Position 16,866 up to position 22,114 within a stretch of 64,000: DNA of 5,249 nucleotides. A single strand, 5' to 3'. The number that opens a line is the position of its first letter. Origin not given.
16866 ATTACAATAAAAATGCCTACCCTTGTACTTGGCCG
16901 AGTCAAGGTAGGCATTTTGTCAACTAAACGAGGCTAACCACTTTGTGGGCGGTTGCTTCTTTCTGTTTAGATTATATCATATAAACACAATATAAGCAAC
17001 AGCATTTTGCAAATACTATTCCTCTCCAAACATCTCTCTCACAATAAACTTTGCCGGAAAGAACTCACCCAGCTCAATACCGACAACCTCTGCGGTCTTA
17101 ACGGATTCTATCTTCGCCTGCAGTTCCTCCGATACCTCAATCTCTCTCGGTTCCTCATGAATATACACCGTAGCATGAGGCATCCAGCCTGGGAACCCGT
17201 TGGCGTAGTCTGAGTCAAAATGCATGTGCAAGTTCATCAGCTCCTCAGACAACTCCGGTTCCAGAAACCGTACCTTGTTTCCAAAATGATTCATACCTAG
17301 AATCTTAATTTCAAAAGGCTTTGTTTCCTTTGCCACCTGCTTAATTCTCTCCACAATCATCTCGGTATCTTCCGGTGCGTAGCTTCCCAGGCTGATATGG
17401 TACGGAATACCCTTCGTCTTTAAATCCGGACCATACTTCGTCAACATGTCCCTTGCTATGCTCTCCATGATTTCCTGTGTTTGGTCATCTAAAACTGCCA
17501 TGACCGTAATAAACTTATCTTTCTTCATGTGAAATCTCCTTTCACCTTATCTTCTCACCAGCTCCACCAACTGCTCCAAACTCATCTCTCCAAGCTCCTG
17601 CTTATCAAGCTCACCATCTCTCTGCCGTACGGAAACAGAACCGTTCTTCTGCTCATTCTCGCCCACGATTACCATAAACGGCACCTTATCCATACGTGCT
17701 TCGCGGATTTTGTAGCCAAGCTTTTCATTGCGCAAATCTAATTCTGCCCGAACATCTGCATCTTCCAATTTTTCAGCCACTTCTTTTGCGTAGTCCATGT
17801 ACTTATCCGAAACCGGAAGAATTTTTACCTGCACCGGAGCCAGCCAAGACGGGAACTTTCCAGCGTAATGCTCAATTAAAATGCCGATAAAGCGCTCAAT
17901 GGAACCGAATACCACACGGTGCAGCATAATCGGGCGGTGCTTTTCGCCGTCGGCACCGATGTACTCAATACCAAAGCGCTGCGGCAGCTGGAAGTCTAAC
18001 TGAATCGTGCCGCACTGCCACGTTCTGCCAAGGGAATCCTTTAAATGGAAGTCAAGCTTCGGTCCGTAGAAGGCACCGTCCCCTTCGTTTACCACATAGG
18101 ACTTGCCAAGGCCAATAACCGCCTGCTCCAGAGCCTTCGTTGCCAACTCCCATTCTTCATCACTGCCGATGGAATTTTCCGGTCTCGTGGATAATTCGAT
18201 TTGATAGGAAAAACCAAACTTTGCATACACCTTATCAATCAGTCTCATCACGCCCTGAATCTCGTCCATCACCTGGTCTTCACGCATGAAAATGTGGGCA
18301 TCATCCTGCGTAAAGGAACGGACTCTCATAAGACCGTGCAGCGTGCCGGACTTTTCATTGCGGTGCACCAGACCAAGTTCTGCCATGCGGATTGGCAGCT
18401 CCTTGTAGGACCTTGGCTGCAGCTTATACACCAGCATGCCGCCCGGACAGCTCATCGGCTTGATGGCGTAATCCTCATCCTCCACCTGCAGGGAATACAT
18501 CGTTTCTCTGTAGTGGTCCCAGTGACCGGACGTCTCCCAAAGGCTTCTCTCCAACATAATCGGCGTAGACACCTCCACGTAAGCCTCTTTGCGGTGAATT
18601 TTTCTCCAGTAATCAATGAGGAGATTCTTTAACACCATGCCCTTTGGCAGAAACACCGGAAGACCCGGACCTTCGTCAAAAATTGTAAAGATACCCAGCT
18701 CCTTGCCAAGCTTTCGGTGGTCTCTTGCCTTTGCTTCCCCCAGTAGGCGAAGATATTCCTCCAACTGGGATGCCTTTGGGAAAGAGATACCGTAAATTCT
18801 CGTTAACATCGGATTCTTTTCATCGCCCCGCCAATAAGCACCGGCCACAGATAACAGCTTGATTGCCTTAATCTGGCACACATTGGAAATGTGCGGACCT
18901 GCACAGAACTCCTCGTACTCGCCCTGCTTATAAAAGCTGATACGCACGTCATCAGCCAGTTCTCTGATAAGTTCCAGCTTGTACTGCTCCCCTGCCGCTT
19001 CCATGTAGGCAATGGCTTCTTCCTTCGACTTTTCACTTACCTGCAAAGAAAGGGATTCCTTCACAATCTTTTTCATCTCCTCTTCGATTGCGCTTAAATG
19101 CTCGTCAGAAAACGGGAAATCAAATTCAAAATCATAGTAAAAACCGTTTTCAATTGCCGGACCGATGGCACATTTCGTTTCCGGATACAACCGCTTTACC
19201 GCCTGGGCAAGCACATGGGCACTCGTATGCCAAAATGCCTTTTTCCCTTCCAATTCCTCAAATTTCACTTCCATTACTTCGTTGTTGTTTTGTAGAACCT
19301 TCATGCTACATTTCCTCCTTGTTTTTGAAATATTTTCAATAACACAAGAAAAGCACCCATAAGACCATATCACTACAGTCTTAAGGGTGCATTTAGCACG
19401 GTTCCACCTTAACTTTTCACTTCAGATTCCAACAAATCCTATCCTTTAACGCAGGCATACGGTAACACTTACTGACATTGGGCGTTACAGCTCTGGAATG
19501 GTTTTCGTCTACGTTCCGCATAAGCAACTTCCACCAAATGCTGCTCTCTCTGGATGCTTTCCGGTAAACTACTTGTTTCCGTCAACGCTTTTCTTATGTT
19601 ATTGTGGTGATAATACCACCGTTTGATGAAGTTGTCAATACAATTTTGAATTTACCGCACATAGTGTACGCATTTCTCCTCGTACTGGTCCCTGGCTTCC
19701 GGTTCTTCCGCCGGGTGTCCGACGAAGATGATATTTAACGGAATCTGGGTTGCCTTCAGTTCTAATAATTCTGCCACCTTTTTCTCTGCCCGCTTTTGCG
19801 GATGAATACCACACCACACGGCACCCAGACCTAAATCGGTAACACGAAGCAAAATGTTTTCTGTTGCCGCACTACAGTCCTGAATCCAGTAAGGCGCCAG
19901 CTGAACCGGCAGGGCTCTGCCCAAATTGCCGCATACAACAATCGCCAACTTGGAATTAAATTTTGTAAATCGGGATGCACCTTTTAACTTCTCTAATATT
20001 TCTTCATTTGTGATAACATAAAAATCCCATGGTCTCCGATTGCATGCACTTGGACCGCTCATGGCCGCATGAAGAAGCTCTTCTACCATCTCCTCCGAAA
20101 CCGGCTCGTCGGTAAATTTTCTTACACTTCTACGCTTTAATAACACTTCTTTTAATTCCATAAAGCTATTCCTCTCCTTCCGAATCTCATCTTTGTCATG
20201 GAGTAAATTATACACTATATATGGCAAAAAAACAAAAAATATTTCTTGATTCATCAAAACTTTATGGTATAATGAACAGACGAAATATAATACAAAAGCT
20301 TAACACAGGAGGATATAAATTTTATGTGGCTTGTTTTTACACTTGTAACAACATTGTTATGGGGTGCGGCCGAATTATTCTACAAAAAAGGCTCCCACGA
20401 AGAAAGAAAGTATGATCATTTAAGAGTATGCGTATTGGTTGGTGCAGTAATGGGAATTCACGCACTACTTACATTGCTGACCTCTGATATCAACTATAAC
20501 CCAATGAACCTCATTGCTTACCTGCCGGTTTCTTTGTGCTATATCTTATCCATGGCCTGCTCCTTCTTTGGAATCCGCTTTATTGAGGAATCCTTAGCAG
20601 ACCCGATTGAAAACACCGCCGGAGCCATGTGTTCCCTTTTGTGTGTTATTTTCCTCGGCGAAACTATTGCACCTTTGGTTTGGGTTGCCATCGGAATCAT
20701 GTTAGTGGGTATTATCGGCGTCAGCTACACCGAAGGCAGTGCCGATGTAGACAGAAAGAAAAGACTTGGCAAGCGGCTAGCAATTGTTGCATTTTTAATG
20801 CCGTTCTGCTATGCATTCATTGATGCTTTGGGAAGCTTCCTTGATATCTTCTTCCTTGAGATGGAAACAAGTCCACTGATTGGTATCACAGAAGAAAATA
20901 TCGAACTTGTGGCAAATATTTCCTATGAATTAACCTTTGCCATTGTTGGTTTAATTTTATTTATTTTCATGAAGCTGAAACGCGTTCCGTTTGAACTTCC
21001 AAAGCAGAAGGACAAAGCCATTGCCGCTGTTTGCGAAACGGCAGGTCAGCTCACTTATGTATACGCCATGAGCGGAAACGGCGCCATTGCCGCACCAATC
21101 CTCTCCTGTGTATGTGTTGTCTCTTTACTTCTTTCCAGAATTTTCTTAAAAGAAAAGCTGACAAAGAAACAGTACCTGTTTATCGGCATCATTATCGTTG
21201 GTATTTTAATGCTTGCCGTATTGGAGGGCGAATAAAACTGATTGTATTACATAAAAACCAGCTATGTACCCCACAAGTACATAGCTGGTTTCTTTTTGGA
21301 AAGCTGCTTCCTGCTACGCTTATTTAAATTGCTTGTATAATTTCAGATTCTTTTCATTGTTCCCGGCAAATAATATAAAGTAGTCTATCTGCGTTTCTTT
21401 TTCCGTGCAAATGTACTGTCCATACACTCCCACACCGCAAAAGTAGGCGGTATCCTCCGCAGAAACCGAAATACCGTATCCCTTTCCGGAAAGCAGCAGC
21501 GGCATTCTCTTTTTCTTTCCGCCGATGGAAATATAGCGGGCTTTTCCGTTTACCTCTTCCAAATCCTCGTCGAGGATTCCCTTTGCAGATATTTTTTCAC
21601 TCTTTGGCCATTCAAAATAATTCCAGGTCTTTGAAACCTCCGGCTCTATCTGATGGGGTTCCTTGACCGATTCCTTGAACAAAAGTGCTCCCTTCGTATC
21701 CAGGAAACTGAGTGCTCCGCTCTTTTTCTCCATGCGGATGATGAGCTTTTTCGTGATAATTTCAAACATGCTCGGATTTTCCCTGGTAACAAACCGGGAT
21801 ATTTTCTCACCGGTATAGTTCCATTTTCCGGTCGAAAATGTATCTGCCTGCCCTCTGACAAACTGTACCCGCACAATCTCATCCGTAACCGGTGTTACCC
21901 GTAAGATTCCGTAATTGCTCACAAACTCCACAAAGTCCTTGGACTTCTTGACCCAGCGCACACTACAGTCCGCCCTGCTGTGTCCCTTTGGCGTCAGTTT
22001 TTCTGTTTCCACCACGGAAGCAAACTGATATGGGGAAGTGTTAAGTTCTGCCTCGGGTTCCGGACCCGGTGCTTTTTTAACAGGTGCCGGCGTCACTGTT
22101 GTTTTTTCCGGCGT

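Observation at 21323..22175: HelD helicase carrying a C-terminal GH31-N-terminal-like beta-sandwich without the catalytic barrel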

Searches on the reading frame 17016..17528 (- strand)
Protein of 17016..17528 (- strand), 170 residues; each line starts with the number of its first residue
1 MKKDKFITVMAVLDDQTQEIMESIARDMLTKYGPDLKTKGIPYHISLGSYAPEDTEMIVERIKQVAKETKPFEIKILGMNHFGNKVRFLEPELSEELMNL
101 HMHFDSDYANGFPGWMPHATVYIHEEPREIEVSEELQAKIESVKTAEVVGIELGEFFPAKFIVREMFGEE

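Call 54: search_protein_families(library=pfam, proteins=[window:17016-17528:-], max_evalue=0.00001)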
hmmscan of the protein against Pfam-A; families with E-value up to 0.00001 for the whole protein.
window:17016-17528:- (170 aa): 1 family
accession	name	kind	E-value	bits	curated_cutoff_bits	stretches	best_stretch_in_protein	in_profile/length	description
PF13563.12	2_5_RNA_ligase2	-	5.8e-10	39.8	27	1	34-138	18-127/152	2'-5' RNA ligase superfamily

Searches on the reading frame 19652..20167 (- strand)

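Call 54: search_protein_families(library=pfam, proteins=[window:19652-20167:-], max_evalue=0.00001)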
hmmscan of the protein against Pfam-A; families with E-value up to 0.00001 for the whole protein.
window:19652-20167:- (171 aa): 2 families
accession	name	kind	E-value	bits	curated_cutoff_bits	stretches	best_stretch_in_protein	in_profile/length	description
PF00881.29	Nitroreductase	-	1.5e-27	97.3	23.5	2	10-64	2-56/167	Nitroreductase family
PF14512.11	TM1586_NiRdase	-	1e-12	48.6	27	0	29-71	161-203/215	Putative TM nitroreductase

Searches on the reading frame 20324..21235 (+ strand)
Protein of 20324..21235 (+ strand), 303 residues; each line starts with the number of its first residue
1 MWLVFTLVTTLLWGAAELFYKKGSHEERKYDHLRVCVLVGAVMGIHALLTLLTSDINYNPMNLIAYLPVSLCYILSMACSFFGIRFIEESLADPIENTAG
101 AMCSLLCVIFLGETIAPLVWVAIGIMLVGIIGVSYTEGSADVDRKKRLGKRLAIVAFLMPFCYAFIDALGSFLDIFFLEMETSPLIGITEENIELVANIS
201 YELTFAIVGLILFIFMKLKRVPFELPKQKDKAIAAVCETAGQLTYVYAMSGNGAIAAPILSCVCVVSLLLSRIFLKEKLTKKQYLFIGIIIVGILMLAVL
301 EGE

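Call 54: search_protein_families(library=pfam, proteins=[window:20324-21235:+], max_evalue=0.00001)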
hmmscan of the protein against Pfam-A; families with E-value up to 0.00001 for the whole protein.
window:20324-21235:+ (303 aa): 3 families
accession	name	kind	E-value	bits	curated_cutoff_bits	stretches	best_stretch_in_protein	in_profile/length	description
PF00892.27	EamA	-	3.4e-19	69.9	28.2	2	193-297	28-133/135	EamA-like transporter family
PF06800.18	Sugar_transport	-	1.3e-08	35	26.3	1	6-299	3-275/280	Sugar transport protein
PF03151.22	TPT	-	4.4e-08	33.3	30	0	209-301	46-139/291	Triose-phosphate Transporter family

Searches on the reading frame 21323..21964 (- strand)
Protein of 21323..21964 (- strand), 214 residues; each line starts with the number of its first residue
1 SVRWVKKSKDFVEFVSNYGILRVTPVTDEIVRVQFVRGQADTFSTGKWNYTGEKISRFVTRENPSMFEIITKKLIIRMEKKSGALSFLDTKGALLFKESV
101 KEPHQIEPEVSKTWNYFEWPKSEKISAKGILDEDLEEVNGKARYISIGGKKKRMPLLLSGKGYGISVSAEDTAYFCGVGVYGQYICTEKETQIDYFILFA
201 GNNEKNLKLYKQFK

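Call 6: search_protein_families(library=pfam, proteins=[window:21323-21964:-], max_evalue=1)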
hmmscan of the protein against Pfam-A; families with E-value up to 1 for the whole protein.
window:21323-21964:- (214 aa): 0 families

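Call 9: find_homologous_proteins(query=window:21323-21964:-, max_evalue=0.001)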
Query window:21323-21964:- (214 aa): 32 proteins with E <= 0.001 among 198 candidates.
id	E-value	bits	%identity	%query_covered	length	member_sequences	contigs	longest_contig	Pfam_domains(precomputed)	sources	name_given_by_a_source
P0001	5.3e-118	410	85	100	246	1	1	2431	-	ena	-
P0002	1.1e-110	386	81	98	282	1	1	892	-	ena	-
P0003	1.3e-105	370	76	99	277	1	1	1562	-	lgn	-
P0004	4.0e-104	365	78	95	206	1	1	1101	-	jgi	-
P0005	6.3e-102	358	74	99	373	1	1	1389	-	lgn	-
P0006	1.6e-101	356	75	98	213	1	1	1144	-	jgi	jgi:DNA helicase-2/ATP-dependent DNA helicase PcrA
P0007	5.6e-101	355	75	98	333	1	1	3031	-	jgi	jgi:DNA helicase-2/ATP-dependent DNA helicase PcrA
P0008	1.0e-100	354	81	88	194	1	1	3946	-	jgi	-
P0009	6.4e-100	351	82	88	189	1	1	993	-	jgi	jgi:DNA helicase-2/ATP-dependent DNA helicase PcrA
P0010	2.5e-98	346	71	100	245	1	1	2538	-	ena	-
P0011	7.3e-98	344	74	99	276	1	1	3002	-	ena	-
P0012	2.5e-97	343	72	99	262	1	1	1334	-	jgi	jgi:DNA helicase-2/ATP-dependent DNA helicase PcrA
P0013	1.2e-95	337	72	98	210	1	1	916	-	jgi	jgi:DNA helicase-2/ATP-dependent DNA helicase PcrA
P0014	1.2e-87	311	64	100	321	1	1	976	-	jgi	-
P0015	1.5e-78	281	72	82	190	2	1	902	-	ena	-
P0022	9.4e-47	177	42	98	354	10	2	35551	-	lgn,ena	-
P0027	2.3e-35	140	44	71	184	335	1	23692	-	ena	-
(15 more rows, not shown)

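Call 14: find_encoding_contigs(protein=P0022, flank=6000, max_places=4)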
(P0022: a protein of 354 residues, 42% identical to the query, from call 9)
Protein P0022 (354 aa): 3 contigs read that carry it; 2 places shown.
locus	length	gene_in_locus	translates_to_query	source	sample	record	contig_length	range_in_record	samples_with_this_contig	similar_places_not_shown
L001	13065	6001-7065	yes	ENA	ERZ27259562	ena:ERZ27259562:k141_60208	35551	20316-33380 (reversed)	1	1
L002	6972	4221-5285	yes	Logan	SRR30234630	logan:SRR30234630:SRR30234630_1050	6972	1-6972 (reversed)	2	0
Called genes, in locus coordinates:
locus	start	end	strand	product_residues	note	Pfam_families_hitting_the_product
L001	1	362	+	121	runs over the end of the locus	PF02452:PemK_toxin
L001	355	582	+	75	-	PF09035:Tn916-Xis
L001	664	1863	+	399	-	PF02920:Integrase_DNA, PF00589:Phage_integrase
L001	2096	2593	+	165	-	PF01451:LMWPc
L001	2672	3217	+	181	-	PF04073:tRNA_edit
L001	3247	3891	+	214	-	PF00702:Hydrolase, PF08282:Hydrolase_3 (faint), PF12710:HAD (weak), PF13419:HAD_2, PF13242:Hydrolase_like (weak)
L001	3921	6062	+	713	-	PF13361:UvrD_C (faint), PF00580:UvrD-helicase (weak), PF01443:Viral_helicase1 (faint), PF13245:AAA_19 (weak), PF13538:UvrD_C_2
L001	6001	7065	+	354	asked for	-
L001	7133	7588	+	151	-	-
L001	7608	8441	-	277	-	PF00702:Hydrolase (faint), PF05116:S6PP (faint), PF08282:Hydrolase_3, PF12710:HAD (faint)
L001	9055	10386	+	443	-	PF01336:tRNA_anti-codon, PF00152:tRNA-synt_2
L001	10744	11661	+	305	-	PF13302:Acetyltransf_3, PF00583:Acetyltransf_1, PF02686:GatC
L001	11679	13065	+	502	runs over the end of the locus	PF01425:Amidase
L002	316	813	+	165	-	PF01451:LMWPc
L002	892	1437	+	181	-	PF04073:tRNA_edit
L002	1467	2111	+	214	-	PF00702:Hydrolase, PF08282:Hydrolase_3 (faint), PF12710:HAD (weak), PF13419:HAD_2, PF13242:Hydrolase_like (weak)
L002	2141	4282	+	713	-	PF13361:UvrD_C (faint), PF00580:UvrD-helicase (weak), PF01443:Viral_helicase1 (faint), PF13245:AAA_19 (weak), PF13538:UvrD_C_2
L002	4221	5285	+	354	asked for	-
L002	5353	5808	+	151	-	-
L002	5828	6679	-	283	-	PF00702:Hydrolase (faint), PF05116:S6PP (faint), PF08282:Hydrolase_3, PF12710:HAD (faint)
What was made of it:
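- L001 and L002 show HelD (713 aa) and a 354-aa C-domain ORF in different frames, overlapping by 62 nt, in two independent samples (call 14).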

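Call 31: find_encoding_contigs(protein=P0027, flank=5000, max_places=4)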
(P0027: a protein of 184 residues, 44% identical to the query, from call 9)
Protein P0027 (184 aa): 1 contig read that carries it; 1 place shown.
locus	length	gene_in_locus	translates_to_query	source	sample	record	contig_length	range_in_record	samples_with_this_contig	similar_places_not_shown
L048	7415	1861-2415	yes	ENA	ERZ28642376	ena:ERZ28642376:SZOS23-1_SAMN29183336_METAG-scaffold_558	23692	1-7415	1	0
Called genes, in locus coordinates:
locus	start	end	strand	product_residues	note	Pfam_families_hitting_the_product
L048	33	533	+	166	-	PF01451:LMWPc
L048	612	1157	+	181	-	PF04073:tRNA_edit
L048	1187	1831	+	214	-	PF00702:Hydrolase, PF08282:Hydrolase_3 (faint), PF12710:HAD (weak), PF13419:HAD_2, PF13242:Hydrolase_like (weak)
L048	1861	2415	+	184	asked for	-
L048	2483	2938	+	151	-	-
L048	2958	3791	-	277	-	PF00702:Hydrolase (faint), PF05116:S6PP (faint), PF08282:Hydrolase_3, PF12710:HAD (faint)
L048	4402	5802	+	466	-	PF01336:tRNA_anti-codon, PF00152:tRNA-synt_2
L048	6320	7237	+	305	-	PF13302:Acetyltransf_3, PF00583:Acetyltransf_1 (weak), PF02686:GatC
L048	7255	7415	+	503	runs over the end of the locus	PF01425:Amidase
